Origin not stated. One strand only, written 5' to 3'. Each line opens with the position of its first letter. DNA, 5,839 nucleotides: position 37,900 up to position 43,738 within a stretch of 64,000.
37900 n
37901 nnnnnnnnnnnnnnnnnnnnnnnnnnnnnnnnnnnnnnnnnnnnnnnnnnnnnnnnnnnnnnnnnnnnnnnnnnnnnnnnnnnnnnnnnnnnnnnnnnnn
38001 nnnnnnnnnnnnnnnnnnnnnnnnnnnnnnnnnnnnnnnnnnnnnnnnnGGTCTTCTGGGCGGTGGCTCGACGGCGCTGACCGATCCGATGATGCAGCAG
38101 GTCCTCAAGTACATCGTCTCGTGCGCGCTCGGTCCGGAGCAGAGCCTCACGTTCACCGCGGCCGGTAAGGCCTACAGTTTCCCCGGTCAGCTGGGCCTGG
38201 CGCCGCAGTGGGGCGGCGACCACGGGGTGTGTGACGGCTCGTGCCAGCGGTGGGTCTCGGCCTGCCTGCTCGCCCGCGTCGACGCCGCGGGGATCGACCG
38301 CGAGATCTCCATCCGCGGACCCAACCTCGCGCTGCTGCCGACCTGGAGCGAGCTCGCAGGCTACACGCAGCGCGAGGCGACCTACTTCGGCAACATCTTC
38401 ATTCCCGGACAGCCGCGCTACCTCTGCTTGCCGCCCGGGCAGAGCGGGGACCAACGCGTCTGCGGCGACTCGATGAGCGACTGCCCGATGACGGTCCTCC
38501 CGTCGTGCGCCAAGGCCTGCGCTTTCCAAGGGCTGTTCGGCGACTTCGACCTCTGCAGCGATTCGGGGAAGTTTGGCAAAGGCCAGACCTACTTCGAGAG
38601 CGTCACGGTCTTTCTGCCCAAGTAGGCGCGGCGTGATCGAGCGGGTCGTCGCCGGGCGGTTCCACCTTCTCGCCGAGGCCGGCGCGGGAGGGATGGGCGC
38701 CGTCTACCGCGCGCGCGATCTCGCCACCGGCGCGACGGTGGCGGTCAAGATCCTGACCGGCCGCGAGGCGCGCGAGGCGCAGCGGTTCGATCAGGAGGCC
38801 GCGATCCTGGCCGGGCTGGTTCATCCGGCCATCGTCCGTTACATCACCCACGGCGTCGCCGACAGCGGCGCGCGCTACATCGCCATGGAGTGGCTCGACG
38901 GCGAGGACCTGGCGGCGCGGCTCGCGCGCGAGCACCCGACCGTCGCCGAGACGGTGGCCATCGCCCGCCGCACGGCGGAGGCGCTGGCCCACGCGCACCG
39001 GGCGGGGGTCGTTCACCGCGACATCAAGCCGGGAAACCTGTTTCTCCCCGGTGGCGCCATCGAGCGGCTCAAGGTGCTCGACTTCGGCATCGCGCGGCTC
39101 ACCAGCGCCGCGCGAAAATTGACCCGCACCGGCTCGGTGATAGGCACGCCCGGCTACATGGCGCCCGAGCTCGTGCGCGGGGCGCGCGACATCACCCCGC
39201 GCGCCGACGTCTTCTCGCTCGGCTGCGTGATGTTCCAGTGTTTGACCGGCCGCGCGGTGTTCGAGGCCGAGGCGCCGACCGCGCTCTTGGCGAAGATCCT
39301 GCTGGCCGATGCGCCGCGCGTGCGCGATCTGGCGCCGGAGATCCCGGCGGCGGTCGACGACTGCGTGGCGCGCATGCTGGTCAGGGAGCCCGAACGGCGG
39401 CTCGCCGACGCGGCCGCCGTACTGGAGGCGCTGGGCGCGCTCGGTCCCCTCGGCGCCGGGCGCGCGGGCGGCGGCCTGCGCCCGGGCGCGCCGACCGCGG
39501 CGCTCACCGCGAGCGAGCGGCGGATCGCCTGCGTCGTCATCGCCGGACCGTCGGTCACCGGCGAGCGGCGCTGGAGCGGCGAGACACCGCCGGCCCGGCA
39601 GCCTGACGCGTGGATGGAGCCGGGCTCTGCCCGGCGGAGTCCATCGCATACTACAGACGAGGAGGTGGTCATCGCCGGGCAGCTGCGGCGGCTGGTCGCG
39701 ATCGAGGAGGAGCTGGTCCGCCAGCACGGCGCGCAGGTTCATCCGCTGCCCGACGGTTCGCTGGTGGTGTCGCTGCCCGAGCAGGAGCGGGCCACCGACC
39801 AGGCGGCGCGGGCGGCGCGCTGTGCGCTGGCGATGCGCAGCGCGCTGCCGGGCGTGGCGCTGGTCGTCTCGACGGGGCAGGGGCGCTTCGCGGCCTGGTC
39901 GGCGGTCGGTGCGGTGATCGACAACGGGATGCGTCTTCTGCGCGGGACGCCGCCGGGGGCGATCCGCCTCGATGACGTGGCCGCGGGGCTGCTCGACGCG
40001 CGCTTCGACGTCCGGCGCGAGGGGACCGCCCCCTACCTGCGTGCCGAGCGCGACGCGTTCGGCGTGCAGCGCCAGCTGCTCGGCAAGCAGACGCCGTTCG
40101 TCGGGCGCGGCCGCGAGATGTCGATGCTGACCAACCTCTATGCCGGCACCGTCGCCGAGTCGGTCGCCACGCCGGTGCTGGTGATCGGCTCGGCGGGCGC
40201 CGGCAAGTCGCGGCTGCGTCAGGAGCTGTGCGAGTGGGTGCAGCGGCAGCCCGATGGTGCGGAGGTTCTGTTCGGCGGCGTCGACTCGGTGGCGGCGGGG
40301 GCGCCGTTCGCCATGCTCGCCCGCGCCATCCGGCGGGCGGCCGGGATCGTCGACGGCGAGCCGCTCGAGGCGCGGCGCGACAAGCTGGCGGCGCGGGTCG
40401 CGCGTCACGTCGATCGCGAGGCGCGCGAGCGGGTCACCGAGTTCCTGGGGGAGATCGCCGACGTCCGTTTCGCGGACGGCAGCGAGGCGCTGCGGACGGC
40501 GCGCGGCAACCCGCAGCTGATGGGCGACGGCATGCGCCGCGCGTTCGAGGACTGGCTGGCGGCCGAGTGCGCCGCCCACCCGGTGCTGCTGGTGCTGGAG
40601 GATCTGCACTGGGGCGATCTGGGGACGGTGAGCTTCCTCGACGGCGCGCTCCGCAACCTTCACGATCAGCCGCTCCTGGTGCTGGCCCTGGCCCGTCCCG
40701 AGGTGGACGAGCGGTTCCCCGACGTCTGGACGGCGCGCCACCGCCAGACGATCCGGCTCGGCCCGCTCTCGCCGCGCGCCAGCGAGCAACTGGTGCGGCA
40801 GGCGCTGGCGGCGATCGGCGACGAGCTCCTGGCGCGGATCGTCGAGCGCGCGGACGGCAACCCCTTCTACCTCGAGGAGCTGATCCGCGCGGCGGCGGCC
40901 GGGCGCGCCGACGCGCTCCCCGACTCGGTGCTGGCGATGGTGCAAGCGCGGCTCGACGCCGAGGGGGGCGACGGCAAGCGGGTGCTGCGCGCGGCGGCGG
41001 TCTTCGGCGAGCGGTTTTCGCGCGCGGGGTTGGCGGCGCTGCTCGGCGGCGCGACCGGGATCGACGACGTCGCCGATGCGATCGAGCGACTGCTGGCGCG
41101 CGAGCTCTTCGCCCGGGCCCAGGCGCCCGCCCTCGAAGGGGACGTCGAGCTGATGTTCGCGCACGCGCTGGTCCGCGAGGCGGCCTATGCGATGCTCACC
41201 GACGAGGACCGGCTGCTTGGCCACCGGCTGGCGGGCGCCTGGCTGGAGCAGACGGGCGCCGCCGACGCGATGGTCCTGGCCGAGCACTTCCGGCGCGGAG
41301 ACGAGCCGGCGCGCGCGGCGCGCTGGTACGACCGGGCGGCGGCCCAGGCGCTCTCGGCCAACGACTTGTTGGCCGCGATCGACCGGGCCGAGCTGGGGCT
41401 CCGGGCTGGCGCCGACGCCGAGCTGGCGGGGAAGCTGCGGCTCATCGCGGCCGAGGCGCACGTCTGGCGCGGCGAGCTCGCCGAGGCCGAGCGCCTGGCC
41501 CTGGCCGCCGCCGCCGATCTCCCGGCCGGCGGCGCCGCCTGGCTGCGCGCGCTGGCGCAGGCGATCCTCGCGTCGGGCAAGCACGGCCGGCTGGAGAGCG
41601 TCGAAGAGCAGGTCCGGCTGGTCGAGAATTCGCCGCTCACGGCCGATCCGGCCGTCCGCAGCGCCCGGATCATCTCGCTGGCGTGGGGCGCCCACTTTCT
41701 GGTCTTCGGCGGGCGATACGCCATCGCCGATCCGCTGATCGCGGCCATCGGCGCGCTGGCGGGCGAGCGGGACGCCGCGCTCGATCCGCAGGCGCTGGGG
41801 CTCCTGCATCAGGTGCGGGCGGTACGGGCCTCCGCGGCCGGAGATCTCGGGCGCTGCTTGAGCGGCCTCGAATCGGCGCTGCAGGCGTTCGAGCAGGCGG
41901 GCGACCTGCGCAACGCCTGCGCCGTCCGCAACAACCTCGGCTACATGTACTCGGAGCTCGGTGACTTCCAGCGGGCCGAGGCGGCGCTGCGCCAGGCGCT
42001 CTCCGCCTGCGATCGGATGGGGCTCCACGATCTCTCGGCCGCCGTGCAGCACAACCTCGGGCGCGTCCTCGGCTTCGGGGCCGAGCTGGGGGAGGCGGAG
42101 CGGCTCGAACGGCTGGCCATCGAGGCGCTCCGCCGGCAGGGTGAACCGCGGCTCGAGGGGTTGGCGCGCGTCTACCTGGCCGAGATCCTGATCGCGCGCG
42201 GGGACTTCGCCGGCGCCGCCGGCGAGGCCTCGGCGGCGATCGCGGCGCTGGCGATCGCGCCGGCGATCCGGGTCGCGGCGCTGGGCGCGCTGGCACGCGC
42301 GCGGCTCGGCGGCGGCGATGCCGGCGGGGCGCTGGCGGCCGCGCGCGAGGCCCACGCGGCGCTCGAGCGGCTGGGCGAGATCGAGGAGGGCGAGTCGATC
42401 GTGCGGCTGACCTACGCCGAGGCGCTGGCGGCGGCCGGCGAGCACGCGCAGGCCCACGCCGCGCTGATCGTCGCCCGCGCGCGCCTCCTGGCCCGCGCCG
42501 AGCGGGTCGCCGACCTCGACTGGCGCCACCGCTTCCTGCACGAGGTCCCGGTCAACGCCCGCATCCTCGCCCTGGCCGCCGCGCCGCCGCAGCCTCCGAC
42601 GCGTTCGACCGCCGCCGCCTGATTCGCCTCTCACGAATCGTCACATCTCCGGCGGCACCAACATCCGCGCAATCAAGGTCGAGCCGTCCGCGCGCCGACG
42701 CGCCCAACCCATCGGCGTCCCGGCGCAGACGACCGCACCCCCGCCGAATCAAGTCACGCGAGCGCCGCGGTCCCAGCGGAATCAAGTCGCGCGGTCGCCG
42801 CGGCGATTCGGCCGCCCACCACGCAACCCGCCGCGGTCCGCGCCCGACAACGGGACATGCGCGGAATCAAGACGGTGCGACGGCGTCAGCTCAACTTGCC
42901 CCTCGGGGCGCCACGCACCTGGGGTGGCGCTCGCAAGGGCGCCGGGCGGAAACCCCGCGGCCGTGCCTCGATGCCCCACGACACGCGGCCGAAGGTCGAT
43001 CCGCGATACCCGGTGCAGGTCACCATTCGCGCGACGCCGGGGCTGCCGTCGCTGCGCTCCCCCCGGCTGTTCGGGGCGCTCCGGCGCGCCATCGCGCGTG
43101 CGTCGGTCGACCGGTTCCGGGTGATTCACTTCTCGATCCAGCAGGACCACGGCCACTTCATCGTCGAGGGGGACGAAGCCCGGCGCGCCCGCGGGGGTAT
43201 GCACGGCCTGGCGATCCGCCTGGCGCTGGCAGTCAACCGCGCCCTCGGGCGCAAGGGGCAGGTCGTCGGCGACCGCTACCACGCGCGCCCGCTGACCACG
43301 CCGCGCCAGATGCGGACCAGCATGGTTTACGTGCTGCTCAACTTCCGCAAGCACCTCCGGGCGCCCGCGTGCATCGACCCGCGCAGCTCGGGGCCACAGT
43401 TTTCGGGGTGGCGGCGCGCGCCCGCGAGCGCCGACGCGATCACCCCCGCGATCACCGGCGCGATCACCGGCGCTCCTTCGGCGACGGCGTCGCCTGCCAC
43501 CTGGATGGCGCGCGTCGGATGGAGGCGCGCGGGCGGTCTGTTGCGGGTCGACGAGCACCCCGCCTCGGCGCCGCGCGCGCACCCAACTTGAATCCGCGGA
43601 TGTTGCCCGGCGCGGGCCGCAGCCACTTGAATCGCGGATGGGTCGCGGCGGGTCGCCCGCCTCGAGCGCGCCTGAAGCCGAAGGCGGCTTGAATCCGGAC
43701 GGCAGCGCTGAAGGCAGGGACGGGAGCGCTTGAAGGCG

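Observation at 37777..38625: Lipoprotein with a perfect pentapeptide-repeat array encoded by 15-bp tandem DNA repeats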

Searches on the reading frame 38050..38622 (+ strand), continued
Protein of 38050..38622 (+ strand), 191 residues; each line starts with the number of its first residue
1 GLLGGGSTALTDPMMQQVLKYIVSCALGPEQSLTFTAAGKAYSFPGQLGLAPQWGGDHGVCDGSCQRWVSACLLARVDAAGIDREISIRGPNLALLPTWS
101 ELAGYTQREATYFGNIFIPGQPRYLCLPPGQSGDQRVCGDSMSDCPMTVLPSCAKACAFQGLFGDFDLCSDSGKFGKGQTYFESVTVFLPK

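Call 49: search_protein_families(library=pfam, proteins=[L046:104-2599:+, L046:2749-4170:+, L055:2695-4155:+], max_evalue=0.001)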
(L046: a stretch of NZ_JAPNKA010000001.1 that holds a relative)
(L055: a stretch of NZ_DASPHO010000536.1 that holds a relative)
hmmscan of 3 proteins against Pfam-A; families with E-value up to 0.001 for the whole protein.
L046:104-2599:+ (832 aa): 3 families
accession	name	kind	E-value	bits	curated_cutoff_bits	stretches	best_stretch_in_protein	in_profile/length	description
PF13191.12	AAA_16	-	1.6e-12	48.7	32.6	1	31-164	1-156/167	AAA ATPase domain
PF13424.12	TPR_12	-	2.5e-08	34.5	30.1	0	428-494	8-77/77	Tetratricopeptide repeat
PF13401.12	AAA_22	-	2.6e-08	34.7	27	1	58-184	8-128/130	AAA domain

L046:2749-4170:+ (474 aa): 0 families

L055:2695-4155:+ (487 aa): 0 families

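Call 66: predict_structure(alignment_id=A3)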
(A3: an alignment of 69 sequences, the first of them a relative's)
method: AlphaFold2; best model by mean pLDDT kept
length: 299 residues; sequences in the alignment: 69
mean_pLDDT: 64.3   pTM: 0.56
mean pLDDT of the five models: 64.3, 62.2, 61.4, 56.6, 47.4
residues with pLDDT >= 90: 34; 70-90: 128; 50-70: 26; < 50: 111
segments of 3 or more residues with pLDDT < 50: 1-111
pLDDT, mean of each block of 10 residues (from residue 1): 45 43 31 28 31 35 37 38 36 30 32 72 88 92 90 90 78 87 70 84 89 89 78 79 69 68 72 82 80 88
secondary structure, 60 per line:
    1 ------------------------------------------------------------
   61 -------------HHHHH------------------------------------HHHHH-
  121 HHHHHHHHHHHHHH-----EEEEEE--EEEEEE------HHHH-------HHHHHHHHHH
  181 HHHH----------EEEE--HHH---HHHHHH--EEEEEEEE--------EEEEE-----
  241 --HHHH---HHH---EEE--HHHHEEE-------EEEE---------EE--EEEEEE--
elements in order: H74-78 H115-119 H121-134 E140-145 E148-153 H160-163 H171-184 E195-198 H207-212 E215-222 E231-235 H243-246 E256-258 H261-264 E265-267 E275-278 E292-297

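Call 69: search_protein_families(library=ncbifam, proteins=[L046:2749-4170:+, P0183, P0185, P0193, P0238, P0244, P0297, P0279], max_evalue=0.01)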
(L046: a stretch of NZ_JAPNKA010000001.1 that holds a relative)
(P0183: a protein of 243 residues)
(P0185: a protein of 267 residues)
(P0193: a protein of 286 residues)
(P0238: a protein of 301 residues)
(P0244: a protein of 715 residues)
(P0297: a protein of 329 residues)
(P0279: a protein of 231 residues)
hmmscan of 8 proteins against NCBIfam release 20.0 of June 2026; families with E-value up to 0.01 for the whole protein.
L046:2749-4170:+ (474 aa): 0 families

P0183 (243 aa): 0 families

P0185 (267 aa): 0 families

P0193 (286 aa): 0 families

P0238 (301 aa): 0 families

P0244 (715 aa): 1 family
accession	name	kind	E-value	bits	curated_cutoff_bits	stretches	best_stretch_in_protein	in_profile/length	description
NF047494.1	Lepto_SBBP_lipo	equivalog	0.0087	14.8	400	0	410-467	364-420/466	SBBP repeat beta-propeller lipoprotein, LipL53 family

P0297 (329 aa): 0 families

P0279 (231 aa): 1 family
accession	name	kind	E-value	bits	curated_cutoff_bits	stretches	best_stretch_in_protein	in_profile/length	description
NF033801.3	NprX_fam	subfamily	0.0021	17.9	33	1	1-33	1-33/42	NprX family peptide pheromone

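Call 70: search_protein_families(library=pfam, proteins=[P0183, P0185, P0193, P0238, P0244, P0297, P0279, P0231, P0302], max_evalue=0.01)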
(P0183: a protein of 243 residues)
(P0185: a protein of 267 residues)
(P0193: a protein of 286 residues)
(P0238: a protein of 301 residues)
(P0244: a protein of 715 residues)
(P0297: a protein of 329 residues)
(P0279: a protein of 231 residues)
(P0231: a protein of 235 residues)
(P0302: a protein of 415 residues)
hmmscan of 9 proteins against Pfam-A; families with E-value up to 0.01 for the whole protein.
P0183 (243 aa): 0 families

P0185 (267 aa): 0 families

P0193 (286 aa): 1 family
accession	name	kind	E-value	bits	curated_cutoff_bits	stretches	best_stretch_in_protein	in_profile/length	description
PF01744.25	GLTT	-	4.6e-10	39.4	21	1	68-95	1-28/28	GLTT repeat (6 copies)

P0238 (301 aa): 0 families

P0244 (715 aa): 2 families
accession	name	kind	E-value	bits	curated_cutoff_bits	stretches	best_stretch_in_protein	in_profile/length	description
PF01744.25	GLTT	-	3.6e-08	33.4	21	1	30-56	2-28/28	GLTT repeat (6 copies)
PF05264.16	CfAFP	-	0.0093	16.4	25.9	0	1-78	1-76/137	Choristoneura fumiferana antifreeze protein (CfAFP)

P0297 (329 aa): 1 family
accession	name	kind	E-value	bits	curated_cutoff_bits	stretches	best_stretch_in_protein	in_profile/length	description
PF06403.16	Lamprin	-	0.0014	19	34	0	33-81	41-89/91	Lamprin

P0279 (231 aa): 0 families

P0231 (235 aa): 0 families

P0302 (415 aa): 0 families

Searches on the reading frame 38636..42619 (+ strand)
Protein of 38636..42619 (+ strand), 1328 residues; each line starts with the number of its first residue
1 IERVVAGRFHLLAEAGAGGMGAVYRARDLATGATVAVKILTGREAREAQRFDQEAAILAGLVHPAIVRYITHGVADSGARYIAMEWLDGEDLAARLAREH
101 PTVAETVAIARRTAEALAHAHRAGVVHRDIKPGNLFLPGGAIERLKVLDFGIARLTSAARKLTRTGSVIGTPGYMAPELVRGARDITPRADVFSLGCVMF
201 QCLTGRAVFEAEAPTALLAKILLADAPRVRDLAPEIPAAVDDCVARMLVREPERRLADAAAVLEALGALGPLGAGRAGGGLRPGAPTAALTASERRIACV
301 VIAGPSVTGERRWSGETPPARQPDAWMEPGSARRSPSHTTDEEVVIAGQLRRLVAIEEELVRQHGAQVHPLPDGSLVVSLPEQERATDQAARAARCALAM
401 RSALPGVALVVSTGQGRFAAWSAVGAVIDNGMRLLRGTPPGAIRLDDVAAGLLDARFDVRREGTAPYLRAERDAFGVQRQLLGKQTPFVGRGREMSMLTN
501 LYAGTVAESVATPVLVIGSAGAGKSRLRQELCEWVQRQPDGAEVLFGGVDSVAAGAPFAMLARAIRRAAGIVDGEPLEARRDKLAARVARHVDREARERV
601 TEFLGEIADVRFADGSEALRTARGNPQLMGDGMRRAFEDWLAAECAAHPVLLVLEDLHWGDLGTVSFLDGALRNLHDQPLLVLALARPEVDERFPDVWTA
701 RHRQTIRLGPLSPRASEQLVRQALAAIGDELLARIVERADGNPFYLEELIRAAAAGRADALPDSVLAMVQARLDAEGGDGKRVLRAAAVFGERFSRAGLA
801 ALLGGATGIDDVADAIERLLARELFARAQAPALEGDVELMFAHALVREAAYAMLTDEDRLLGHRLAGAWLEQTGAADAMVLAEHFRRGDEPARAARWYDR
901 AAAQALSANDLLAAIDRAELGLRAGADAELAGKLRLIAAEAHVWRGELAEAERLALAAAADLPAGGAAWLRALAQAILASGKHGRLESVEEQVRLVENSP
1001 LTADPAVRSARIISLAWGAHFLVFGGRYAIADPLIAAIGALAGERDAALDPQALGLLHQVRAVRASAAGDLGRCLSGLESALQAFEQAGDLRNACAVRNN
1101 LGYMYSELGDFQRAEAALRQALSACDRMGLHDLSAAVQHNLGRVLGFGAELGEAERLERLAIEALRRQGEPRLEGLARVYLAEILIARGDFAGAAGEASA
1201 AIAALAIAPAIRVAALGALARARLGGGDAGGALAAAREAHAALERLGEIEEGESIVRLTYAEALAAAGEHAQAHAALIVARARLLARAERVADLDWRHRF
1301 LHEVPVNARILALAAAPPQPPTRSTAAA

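Call 31: search_protein_families(library=padloc, proteins=[window:38636-42619:+], max_evalue=1)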
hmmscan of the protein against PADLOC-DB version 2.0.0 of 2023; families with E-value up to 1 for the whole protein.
window:38636-42619:+ (1328 aa): 34 families (the best 25 are shown)
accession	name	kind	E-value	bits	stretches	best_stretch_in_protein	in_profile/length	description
PDLC04042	PD-T4-6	-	1.1e-78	262.8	1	3-268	5-271/292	-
PDLC04053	PD-T4-6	-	6e-72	240.7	1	4-268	6-270/311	-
PDLC04054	PD-T4-6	-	2.5e-68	229.1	1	3-271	7-275/347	-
PDLC04061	PD-T4-6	-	9.5e-68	227.9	1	4-269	13-283/510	-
PDLC04043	PD-T4-6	-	1.4e-65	220.2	1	5-268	13-276/452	-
PDLC04039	PD-T4-6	-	4.9e-60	201.8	1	7-263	14-269/458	-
PDLC04041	PD-T4-6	-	3.1e-59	199.4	1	5-277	26-301/443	-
PDLC04047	PD-T4-6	-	3.8e-59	198.4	1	3-262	6-265/327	-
PDLC04138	mad6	-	7.7e-59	198.2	1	6-268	50-312/659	mads_6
PDLC04060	PD-T4-6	-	1e-55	187.6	1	2-267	3-267/486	-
PDLC04057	PD-T4-6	-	1.6e-53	180.4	1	3-266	4-267/443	-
PDLC01088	C3a189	-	1.3e-51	174.1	1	16-314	6-282/840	kinase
PDLC04050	PD-T4-6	-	1.3e-50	170.7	1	7-277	63-334/480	-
PDLC04052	PD-T4-6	-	2e-49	167.1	1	3-262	5-269/496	-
PDLC04040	PD-T4-6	-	3.4e-46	156.1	1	16-262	3-258/547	-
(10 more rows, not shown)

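Call 49: search_protein_families(library=pfam, proteins=[window:38636-42619:+], max_evalue=0.001)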
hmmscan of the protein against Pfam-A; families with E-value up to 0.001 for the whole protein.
window:38636-42619:+ (1328 aa): 11 families
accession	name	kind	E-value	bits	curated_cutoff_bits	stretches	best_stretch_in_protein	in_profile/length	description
PF00069.31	Pkinase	-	2.3e-45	155.5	31.7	1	10-257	2-253/263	Protein kinase domain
PF07714.23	PK_Tyr_Ser-Thr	-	2.1e-24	86.6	23.1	1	11-253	3-246/258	Protein tyrosine and serine/threonine kinase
PF13191.12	AAA_16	-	2.3e-17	64.4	32.6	1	487-682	1-166/167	AAA ATPase domain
PF13424.12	TPR_12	-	5.8e-11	42.9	30.1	2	1095-1166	3-76/77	Tetratricopeptide repeat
PF03109.22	ABC1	-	1.4e-09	38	22.9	1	43-156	112-217/244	ABC1 atypical kinase-like domain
PF13181.12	TPR_8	-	0.00015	22.1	25.7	1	1098-1124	4-30/34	Tetratricopeptide repeat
PF06293.20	Kdo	-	0.00015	21.7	21.3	1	81-161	93-177/207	Lipopolysaccharide kinase (Kdo/WaaP) family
PF13374.12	TPR_10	-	0.00017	21.9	27.5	1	1097-1124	4-31/42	Tetratricopeptide repeat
PF13176.12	TPR_7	-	0.00043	20.6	27.9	0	1100-1127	4-31/36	Tetratricopeptide repeat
PF13401.12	AAA_22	-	0.00064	20.5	27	0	511-599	5-85/130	AAA domain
PF00515.34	TPR_1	-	0.00074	19.7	27.8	0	1098-1123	4-29/34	Tetratricopeptide repeat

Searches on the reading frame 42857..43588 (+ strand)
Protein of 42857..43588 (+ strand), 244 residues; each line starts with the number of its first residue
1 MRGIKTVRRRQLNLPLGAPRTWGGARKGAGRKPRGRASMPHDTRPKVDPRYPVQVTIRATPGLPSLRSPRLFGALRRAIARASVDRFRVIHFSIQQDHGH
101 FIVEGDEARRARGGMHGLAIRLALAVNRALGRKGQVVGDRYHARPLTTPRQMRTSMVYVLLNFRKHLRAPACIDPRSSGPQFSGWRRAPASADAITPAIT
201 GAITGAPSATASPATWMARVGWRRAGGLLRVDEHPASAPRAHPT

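Call 72: search_protein_families(library=pfam, proteins=[window:42857-43588:+], max_evalue=0.01)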
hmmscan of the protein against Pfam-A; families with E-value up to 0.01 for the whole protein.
window:42857-43588:+ (244 aa): 0 families

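Call 74: search_protein_families(library=ncbifam, proteins=[window:42857-43588:+], max_evalue=0.01)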
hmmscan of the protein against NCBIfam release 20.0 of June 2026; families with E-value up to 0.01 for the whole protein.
window:42857-43588:+ (244 aa): 1 family
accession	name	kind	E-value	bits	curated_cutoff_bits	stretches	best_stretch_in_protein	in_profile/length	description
NF047646.1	REP_Tyr_transpos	equivalog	0.002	18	80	1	56-166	15-134/146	REP-associated tyrosine transposase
